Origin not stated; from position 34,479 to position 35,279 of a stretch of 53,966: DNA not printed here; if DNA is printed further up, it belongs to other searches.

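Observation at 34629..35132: Phage-encoded PEP-CTERM (exosortase-substrate) protein in the early-right operon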

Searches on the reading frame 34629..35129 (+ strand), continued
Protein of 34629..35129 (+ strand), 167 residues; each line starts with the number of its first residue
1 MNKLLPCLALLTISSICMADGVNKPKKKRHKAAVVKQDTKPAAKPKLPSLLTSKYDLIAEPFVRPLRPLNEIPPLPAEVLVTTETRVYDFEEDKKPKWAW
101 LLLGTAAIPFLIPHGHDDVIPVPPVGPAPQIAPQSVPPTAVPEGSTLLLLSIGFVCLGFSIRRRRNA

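Call 47: search_protein_families(library=ncbifam, alignment_id=A2, max_evalue=0.01)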
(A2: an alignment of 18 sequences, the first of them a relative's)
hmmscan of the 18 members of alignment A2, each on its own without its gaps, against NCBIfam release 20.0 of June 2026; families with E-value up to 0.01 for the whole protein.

A. member 1, P0001 (167 aa): 4 families
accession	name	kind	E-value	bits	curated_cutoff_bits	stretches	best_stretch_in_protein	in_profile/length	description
TIGR02595.1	PEP_CTERM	domain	7.4e-05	23.3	16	1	141-165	1-23/24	PEP-CTERM sorting domain-containing protein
NF038129.1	PEP_NF038129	equivalog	0.00011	22.1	65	1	134-164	164-194/194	NF038129 family PEP-CTERM protein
NF038119.1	PEP_CTERM_MHFG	equivalog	0.0068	16.7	100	1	129-165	224-260/260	MHFG family PEP-CTERM protein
NF041538.1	PEP_EDSA_1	subfamily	0.0088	15.7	100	0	140-164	282-307/307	EDSAP-1 family PEP-CTERM protein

B. families by the number of members that match (of 18 scanned): 14 families
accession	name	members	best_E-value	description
TIGR02595.1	PEP_CTERM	13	1.8e-05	PEP-CTERM sorting domain-containing protein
NF038129.1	PEP_NF038129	7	6.1e-06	NF038129 family PEP-CTERM protein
NF041927.1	Xrt_dep_XDP1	5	0.00082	exosortase-dependent surface protein XDP1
NF038126.1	PEP_CTERM_FxDxF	2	3.5e-05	FxDxF family PEP-CTERM protein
NF033554.9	floc_PepA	2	0.00016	flocculation-associated PEP-CTERM protein PepA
NF038125.1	PEP_CTERM_THxN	2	0.00021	THxN family PEP-CTERM protein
NF038124.1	PEP_CTERM_TLD_A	2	0.0012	PEP_CTERM-anchored TLD domain-containing protein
NF041538.1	PEP_EDSA_1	2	0.0014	EDSAP-1 family PEP-CTERM protein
NF038119.1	PEP_CTERM_MHFG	2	0.0019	MHFG family PEP-CTERM protein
TIGR03901.2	MYXO-CTERM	2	0.0055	MYXO-CTERM sorting domain-containing protein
NF038120.1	PEP_CTERM_QFxxD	1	0.00033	NF038120 family PEP-CTERM protein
NF035944.1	PEPxxWA-CTERM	1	0.0038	PEPxxWA-CTERM sorting domain-containing protein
NF038118.1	PEP_CTERM_CCXG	1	0.0062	CCXG family PEP-CTERM protein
NF033947.0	PEP-cistern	1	0.0062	cistern family PEP-CTERM protein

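Call 54: find_encoding_contigs(protein=P0011, flank=10000, max_places=3)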
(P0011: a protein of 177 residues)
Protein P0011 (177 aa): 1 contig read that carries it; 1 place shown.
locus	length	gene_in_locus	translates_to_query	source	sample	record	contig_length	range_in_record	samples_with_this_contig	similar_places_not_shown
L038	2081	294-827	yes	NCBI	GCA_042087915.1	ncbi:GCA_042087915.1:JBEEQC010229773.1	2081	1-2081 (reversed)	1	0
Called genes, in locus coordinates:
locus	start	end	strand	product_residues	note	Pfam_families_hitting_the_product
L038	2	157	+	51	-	?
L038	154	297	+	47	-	-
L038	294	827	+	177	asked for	-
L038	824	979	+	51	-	-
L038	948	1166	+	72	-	-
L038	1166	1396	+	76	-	-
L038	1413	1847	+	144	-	PF14354:Lar_restr_allev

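Call 55: find_encoding_contigs(protein=P0014, flank=10000, max_places=3)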
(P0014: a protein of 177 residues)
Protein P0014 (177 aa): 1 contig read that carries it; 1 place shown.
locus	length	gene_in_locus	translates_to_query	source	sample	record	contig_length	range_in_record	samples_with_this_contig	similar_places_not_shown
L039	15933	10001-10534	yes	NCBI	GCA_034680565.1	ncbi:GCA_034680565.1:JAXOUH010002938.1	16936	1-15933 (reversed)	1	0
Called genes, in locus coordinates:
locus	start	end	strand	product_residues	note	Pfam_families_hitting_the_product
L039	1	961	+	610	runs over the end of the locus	PF00317:Ribonuc_red_lgN, PF02867:Ribonuc_red_lgC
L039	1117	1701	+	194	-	-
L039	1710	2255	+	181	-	PF13505:OMP_b-brl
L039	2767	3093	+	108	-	PF06725:3D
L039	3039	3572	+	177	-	-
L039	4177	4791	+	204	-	PF01844:HNH, PF14279:HNH_5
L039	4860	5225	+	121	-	-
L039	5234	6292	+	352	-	-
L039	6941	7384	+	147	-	-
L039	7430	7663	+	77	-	-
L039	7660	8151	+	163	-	-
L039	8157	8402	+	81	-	-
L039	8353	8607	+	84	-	-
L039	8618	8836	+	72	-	-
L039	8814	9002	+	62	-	-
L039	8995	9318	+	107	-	-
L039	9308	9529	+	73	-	-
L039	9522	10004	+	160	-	PF13328:HD_4, PF01966:HD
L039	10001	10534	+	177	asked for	-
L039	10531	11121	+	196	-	PF07589:PEP_exosort_dom (weak)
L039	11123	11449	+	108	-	-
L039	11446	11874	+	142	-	PF11750:DUF3307 (weak)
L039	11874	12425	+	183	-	-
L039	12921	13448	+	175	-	PF13395:HNH_4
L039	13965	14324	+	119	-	PF00472:RF-1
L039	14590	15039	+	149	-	-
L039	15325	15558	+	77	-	-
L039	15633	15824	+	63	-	-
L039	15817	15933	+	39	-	?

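Call 64: list_cluster_members(proteins=[P0011, P0014, P0005, P0009, P0012, P0015, P0037, P0019, P0026, P0021])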
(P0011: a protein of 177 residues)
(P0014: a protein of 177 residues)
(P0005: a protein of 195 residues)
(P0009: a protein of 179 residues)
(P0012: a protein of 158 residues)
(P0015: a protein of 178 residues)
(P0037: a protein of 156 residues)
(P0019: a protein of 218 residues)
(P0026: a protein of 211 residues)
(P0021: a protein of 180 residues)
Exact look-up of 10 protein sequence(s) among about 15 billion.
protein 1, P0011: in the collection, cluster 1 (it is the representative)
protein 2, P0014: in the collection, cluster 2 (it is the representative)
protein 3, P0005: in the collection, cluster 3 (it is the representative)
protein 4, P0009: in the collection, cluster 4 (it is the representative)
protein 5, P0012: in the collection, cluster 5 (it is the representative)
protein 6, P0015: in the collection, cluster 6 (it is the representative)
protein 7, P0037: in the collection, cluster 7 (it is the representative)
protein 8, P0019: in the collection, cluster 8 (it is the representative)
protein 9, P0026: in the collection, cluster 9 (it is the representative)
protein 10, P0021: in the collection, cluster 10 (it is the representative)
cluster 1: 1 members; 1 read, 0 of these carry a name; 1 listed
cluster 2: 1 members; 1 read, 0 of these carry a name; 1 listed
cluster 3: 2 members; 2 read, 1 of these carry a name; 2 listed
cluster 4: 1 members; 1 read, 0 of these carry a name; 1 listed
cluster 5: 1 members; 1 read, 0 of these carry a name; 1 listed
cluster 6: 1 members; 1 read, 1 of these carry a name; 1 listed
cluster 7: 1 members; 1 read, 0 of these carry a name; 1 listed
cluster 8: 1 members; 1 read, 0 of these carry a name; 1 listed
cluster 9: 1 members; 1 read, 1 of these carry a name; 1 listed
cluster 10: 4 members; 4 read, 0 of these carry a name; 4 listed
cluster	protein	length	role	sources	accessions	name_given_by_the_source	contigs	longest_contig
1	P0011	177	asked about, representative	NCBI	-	-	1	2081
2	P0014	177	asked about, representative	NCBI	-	-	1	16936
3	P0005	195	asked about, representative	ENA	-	-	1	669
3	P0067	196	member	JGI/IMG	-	hypothetical protein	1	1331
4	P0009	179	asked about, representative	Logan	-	-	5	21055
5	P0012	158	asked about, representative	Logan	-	-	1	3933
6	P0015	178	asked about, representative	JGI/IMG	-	hypothetical protein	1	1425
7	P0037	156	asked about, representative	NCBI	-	-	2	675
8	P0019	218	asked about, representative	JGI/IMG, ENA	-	-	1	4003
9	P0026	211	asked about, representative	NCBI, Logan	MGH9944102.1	MAG: PEP-CTERM sorting domain-containing protein [Pyrinomonadaceae bacterium]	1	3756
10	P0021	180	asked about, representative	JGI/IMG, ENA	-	-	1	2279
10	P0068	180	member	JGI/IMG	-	-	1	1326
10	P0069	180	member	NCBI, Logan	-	-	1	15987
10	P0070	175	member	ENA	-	-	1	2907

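Call 65: find_homologous_proteins(query=L005:261-1070:-, max_evalue=1e-40)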
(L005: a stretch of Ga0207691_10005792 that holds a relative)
Query L005:261-1070:- (269 aa): 1511 proteins with E <= 1e-40 among 8000 candidates; the best 120 are listed.
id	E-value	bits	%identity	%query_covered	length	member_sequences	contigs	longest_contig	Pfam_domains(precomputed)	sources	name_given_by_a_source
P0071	2.4e-166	570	97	100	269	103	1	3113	PF00459.31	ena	-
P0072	6.1e-138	477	80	99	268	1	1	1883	PF00459.31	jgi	jgi:myo-inositol-1(or 4)-monophosphatase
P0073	1.5e-137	475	82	98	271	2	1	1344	PF00459.31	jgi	jgi:myo-inositol-1(or 4)-monophosphatase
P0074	6.1e-135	467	79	98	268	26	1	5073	PF00459.31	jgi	-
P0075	1.3e-134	466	81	98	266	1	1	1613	PF00459.31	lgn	-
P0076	2.8e-134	465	78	98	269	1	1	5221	PF00459.31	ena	-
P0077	4.2e-134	464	79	98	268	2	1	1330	PF00459.31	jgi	jgi:myo-inositol-1(or 4)-monophosphatase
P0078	4.8e-133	461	78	99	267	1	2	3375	PF00459.31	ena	-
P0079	5.4e-133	460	78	98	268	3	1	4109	PF00459.31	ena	-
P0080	6.3e-133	460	79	90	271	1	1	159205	PF00459.31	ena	-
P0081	1.4e-132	459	79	98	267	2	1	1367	PF00459.31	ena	-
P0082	4.8e-132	457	99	78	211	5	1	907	PF00459.31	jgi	-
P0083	6.0e-132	457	79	98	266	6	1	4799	PF00459.31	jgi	jgi:myo-inositol-1(or 4)-monophosphatase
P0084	6.5e-132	457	80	97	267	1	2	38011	PF00459.31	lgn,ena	-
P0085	3.4e-131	455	78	98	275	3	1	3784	PF00459.31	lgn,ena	-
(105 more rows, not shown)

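Call 74: search_protein_families(library=ncbifam, proteins=[P0019, P0020, P0021, P0024, P0026, P0028, P0017, P0030, L039:10531-11118:+, P0018], max_evalue=0.001)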
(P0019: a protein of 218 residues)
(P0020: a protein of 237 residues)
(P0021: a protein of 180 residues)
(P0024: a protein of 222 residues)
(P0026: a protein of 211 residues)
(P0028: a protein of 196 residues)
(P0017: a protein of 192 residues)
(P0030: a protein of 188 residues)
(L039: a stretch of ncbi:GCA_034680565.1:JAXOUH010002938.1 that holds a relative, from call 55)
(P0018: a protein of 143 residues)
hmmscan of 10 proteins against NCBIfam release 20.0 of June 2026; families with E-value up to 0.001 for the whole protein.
P0019 (218 aa): 8 families
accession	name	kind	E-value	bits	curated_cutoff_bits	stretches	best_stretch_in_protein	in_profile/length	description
NF033554.9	floc_PepA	equivalog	3.6e-06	27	80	1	178-203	236-261/261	flocculation-associated PEP-CTERM protein PepA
NF041538.1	PEP_EDSA_1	subfamily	7.7e-06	25.8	100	1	179-202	284-307/307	EDSAP-1 family PEP-CTERM protein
NF038129.1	PEP_NF038129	equivalog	8.2e-06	25.8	65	1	174-202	166-194/194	NF038129 family PEP-CTERM protein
TIGR02595.1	PEP_CTERM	domain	2.7e-05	24.7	16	1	179-203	1-23/24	PEP-CTERM sorting domain-containing protein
NF038125.1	PEP_CTERM_THxN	subfamily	4.2e-05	23.3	85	1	177-202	222-246/246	THxN family PEP-CTERM protein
NF038119.1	PEP_CTERM_MHFG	equivalog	7.7e-05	23.1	100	1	165-203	222-260/260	MHFG family PEP-CTERM protein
NF041927.1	Xrt_dep_XDP1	equivalog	0.0001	22.4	125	1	172-202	212-242/242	exosortase-dependent surface protein XDP1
NF038120.1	PEP_CTERM_QFxxD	subfamily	0.00039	20.3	80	0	178-203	192-215/215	NF038120 family PEP-CTERM protein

P0020 (237 aa): 2 families
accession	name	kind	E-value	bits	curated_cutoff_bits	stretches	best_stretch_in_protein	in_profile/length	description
NF038129.1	PEP_NF038129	equivalog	3.7e-05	23.7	65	1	181-226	148-194/194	NF038129 family PEP-CTERM protein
NF038119.1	PEP_CTERM_MHFG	equivalog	0.00047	20.6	100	1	171-226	203-259/260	MHFG family PEP-CTERM protein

P0021 (180 aa): 3 families
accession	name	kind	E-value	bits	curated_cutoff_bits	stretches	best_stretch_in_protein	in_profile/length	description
TIGR02595.1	PEP_CTERM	domain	0.00045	20.9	16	1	136-160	1-24/24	PEP-CTERM sorting domain-containing protein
NF038129.1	PEP_NF038129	equivalog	0.00048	20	65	1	115-159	153-194/194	NF038129 family PEP-CTERM protein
NF033554.9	floc_PepA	equivalog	0.00076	19.4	80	1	134-160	235-261/261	flocculation-associated PEP-CTERM protein PepA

P0024 (222 aa): 5 families
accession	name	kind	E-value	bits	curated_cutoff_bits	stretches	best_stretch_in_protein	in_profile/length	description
NF038129.1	PEP_NF038129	equivalog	3.9e-06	26.9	65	1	178-206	167-194/194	NF038129 family PEP-CTERM protein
NF041538.1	PEP_EDSA_1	subfamily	4.6e-06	26.5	100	1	181-206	283-307/307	EDSAP-1 family PEP-CTERM protein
NF033554.9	floc_PepA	equivalog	6.6e-06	26.1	80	1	182-206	236-260/261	flocculation-associated PEP-CTERM protein PepA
TIGR02595.1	PEP_CTERM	domain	5.8e-05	23.6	16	1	183-206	1-22/24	PEP-CTERM sorting domain-containing protein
NF038125.1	PEP_CTERM_THxN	subfamily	0.00015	21.4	85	1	180-206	220-246/246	THxN family PEP-CTERM protein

P0026 (211 aa): 7 families
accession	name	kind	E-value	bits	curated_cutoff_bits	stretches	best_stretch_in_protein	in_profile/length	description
NF033554.9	floc_PepA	equivalog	6e-07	29.5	80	1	173-198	236-261/261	flocculation-associated PEP-CTERM protein PepA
NF041538.1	PEP_EDSA_1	subfamily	5.6e-06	26.2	100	1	173-197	282-307/307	EDSAP-1 family PEP-CTERM protein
NF038125.1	PEP_CTERM_THxN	subfamily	8.4e-06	25.5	85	1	173-197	222-246/246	THxN family PEP-CTERM protein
NF038129.1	PEP_NF038129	equivalog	1.2e-05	25.3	65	1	167-197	164-194/194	NF038129 family PEP-CTERM protein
NF041927.1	Xrt_dep_XDP1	equivalog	4.9e-05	23.4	125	1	168-197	213-242/242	exosortase-dependent surface protein XDP1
TIGR02595.1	PEP_CTERM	domain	9.8e-05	22.9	16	1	174-197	1-24/24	PEP-CTERM sorting domain-containing protein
NF038119.1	PEP_CTERM_MHFG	equivalog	0.00026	21.4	100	1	160-198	222-260/260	MHFG family PEP-CTERM protein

P0028 (196 aa): 9 families
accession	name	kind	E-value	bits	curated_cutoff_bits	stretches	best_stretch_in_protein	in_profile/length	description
NF038119.1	PEP_CTERM_MHFG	equivalog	1.6e-07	31.9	100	1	68-181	147-259/260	MHFG family PEP-CTERM protein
NF038129.1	PEP_NF038129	equivalog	9.7e-07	28.8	65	1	148-181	160-194/194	NF038129 family PEP-CTERM protein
NF038125.1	PEP_CTERM_THxN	subfamily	1.5e-06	28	85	1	156-181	222-246/246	THxN family PEP-CTERM protein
NF041538.1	PEP_EDSA_1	subfamily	2.1e-06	27.6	100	1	156-181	283-307/307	EDSAP-1 family PEP-CTERM protein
NF033554.9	floc_PepA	equivalog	1e-05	25.5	80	1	156-181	235-260/261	flocculation-associated PEP-CTERM protein PepA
TIGR02595.1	PEP_CTERM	domain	1.5e-05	25.5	16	1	158-183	1-23/24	PEP-CTERM sorting domain-containing protein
NF041927.1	Xrt_dep_XDP1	equivalog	3.9e-05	23.7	125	1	148-181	212-242/242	exosortase-dependent surface protein XDP1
NF038126.1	PEP_CTERM_FxDxF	subfamily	4.3e-05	23.8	50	1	156-181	140-165/165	FxDxF family PEP-CTERM protein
NF033947.0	PEP-cistern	hypoth_equivalog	0.00066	19.5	60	1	151-180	166-195/195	cistern family PEP-CTERM protein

P0017 (192 aa): 4 families
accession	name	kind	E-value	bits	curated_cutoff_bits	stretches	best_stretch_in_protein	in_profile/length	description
NF033554.9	floc_PepA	equivalog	0.00027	20.8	80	1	163-189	235-261/261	flocculation-associated PEP-CTERM protein PepA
NF038129.1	PEP_NF038129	equivalog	0.00031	20.6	65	1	147-187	151-193/194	NF038129 family PEP-CTERM protein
NF038125.1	PEP_CTERM_THxN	subfamily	0.0006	19.5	85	0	164-188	222-246/246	THxN family PEP-CTERM protein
NF041927.1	Xrt_dep_XDP1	equivalog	0.00091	19.3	125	0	159-186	213-241/242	exosortase-dependent surface protein XDP1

P0030 (188 aa): 6 families
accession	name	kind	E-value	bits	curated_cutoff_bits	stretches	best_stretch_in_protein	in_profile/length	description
NF038119.1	PEP_CTERM_MHFG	equivalog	2.1e-05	24.9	100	1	133-174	215-256/260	MHFG family PEP-CTERM protein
NF041538.1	PEP_EDSA_1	subfamily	0.00012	21.9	100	1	153-171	283-301/307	EDSAP-1 family PEP-CTERM protein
NF038129.1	PEP_NF038129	equivalog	0.00013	21.8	65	1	149-172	166-189/194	NF038129 family PEP-CTERM protein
NF038125.1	PEP_CTERM_THxN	subfamily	0.00018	21.2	85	1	152-171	222-240/246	THxN family PEP-CTERM protein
NF038126.1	PEP_CTERM_FxDxF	subfamily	0.00033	20.9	50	1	151-171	139-159/165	FxDxF family PEP-CTERM protein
TIGR02595.1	PEP_CTERM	domain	0.00085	20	16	1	154-173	1-20/24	PEP-CTERM sorting domain-containing protein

L039:10531-11118:+ (196 aa): 10 families
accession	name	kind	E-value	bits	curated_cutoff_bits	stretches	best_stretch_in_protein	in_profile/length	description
NF033947.0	PEP-cistern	hypoth_equivalog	1.2e-08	34.9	60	1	56-195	47-195/195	cistern family PEP-CTERM protein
NF038129.1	PEP_NF038129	equivalog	1.6e-06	28.1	65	1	134-196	122-194/194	NF038129 family PEP-CTERM protein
TIGR02595.1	PEP_CTERM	domain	4.1e-06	27.2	16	1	173-195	1-22/24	PEP-CTERM sorting domain-containing protein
NF041538.1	PEP_EDSA_1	subfamily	5.7e-06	26.2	100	1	166-196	276-307/307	EDSAP-1 family PEP-CTERM protein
NF045504.1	Xrt_dep_XDD4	subfamily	1.8e-05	24.8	40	1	30-92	12-75/202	XDD4 family exosortase-dependent surface protein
NF038125.1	PEP_CTERM_THxN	subfamily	5.8e-05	22.8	85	1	170-196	222-246/246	THxN family PEP-CTERM protein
NF038120.1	PEP_CTERM_QFxxD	subfamily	0.00011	22.2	80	1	170-195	190-213/215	NF038120 family PEP-CTERM protein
TIGR03370.1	VPLPA-CTERM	domain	0.0004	20.3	25.35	1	173-195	1-23/25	VPLPA-CTERM sorting domain-containing protein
NF038126.1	PEP_CTERM_FxDxF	subfamily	0.00042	20.6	50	1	72-195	45-164/165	FxDxF family PEP-CTERM protein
NF041927.1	Xrt_dep_XDP1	equivalog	0.00045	20.3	125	0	166-195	213-241/242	exosortase-dependent surface protein XDP1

P0018 (143 aa): 1 family
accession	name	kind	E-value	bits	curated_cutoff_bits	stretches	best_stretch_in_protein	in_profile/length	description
TIGR02595.1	PEP_CTERM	domain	0.00025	21.7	16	1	115-130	1-16/24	PEP-CTERM sorting domain-containing protein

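Call 78: list_cluster_members(proteins=[P0020, P0024, P0027, P0028, P0029, P0033, P0034, P0035, P0038, P0045])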
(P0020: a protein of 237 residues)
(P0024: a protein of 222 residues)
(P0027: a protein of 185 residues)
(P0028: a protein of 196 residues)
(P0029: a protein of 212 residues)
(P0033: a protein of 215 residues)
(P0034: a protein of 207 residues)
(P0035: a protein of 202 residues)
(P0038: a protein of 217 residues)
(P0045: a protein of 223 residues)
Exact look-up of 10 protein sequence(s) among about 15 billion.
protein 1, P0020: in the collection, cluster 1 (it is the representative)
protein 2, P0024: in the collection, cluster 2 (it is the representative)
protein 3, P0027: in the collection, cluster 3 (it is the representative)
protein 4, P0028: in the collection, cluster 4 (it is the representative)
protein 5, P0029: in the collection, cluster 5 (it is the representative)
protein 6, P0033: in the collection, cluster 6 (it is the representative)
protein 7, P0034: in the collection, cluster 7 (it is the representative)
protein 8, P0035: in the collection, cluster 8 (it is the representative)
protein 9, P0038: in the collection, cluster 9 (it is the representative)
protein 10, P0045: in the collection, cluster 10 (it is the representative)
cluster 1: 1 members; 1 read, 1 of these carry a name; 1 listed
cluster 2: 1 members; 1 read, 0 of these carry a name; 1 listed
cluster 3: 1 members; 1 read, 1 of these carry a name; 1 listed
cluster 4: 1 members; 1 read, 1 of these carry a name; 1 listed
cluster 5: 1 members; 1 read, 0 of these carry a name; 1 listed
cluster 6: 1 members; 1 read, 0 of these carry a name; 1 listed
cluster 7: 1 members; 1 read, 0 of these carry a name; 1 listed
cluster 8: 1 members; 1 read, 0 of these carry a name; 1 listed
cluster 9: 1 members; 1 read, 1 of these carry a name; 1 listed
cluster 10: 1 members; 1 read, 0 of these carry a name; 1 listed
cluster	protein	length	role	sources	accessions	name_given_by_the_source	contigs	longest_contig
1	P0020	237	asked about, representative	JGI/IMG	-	hypothetical protein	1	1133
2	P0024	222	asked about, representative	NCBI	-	-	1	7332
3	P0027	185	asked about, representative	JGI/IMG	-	PEP-CTERM motif-containing protein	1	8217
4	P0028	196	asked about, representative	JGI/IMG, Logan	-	hypothetical protein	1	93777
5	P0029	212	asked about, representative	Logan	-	-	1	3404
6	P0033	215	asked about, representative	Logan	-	-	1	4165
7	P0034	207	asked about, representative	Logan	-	-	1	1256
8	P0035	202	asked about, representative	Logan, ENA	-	-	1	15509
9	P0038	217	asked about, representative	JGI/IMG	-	hypothetical protein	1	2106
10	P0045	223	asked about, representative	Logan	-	-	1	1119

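Call 79: find_encoding_contigs(protein=P0028, flank=10000, max_places=2)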
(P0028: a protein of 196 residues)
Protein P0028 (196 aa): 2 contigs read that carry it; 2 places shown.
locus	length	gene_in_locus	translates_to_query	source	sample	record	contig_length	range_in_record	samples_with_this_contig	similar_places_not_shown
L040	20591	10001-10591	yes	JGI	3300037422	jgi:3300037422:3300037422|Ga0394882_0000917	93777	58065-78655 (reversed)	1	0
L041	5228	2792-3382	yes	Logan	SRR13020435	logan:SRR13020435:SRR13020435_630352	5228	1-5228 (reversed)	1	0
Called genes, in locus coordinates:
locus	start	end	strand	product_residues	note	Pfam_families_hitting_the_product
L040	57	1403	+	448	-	PF00557:Peptidase_M24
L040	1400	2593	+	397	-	PF03453:MoeA_N, PF00994:MoCF_biosynth, PF03454:MoeA_C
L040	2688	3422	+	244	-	PF01209:Ubie_methyltran (weak), PF05148:Methyltransf_8 (weak), PF13489:Methyltransf_23, PF07021:MetW (weak), PF08241:Methyltransf_11, PF08242:Methyltransf_12, PF13649:Methyltransf_25, PF13847:Methyltransf_31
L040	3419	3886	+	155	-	PF01967:MoaC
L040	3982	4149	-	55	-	-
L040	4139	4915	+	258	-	PF13398:Peptidase_M50B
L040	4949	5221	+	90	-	-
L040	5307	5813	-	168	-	PF05402:PqqD (weak)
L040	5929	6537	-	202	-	PF06764:DUF1223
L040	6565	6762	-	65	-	-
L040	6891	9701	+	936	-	PF02463:SMC_N (faint), PF13191:AAA_16 (faint), PF13304:AAA_21 (faint), PF13476:AAA_23 (faint), PF13555:AAA_29 (faint), PF17760:UvrA_inter, PF17755:UvrA_DNA-bind, PF00005:ABC_tran (weak), +1 more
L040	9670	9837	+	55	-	-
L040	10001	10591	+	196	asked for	-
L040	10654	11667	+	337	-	-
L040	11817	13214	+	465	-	PF00587:tRNA-synt_2b, PF03129:HGTP_anticodon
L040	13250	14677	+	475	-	PF01743:PolyA_pol, PF12627:PolyA_pol_RNAbd, PF01966:HD (weak)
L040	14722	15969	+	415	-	-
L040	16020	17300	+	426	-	PF05977:MFS_3, PF07690:MFS_1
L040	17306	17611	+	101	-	PF10905:DUF2695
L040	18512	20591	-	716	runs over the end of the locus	PF01138:RNase_PH, PF03725:RNase_PH_C, PF03726:PNPase, PF01138:RNase_PH, PF07650:KH_2 (faint), PF00013:KH_1, PF00575:S1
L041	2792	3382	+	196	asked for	-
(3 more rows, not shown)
